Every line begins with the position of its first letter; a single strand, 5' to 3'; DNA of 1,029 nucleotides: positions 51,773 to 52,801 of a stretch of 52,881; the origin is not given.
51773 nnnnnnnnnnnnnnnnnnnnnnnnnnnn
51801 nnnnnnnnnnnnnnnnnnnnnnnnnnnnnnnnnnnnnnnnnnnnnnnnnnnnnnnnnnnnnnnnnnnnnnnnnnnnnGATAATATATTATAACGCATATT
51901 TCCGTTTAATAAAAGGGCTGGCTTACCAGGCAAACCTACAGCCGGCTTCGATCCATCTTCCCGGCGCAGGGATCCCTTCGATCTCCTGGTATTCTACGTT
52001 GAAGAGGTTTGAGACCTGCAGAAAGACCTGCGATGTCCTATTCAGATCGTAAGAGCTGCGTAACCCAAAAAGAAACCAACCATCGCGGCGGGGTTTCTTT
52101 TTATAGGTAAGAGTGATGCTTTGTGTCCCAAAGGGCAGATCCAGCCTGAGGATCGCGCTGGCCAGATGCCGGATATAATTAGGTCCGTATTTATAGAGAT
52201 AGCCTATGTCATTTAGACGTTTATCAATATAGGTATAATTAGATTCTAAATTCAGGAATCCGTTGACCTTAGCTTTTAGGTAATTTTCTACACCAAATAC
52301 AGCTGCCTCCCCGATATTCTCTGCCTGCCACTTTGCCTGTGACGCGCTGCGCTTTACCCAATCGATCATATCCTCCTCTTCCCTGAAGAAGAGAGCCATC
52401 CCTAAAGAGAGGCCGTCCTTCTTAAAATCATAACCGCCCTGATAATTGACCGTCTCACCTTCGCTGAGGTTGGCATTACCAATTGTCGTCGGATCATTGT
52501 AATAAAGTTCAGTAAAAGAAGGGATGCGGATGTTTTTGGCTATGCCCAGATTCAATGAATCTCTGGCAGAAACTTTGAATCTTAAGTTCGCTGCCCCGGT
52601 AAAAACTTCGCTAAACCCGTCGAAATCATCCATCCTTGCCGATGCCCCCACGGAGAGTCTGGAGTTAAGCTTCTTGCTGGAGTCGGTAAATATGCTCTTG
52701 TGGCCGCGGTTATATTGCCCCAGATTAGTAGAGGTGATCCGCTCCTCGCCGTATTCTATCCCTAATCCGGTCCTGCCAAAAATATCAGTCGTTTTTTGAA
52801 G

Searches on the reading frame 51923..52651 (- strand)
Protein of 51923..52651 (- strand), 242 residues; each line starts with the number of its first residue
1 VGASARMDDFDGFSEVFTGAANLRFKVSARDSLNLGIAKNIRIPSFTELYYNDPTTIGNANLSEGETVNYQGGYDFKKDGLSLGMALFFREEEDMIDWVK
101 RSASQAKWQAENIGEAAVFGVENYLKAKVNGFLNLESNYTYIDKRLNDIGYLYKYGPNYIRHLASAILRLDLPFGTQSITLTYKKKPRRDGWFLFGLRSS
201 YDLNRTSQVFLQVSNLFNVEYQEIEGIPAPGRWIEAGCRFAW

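Call 82: search_protein_families(library=pfam, proteins=[window:51923-52651:-])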
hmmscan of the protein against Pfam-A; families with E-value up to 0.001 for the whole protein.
window:51923-52651:- (242 aa): 1 family
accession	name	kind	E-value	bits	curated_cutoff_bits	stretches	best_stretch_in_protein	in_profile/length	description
PF00593.30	TonB_dep_Rec_b-barrel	-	7.9e-18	66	27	1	3-216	189-436/436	TonB dependent receptor-like, beta-barrel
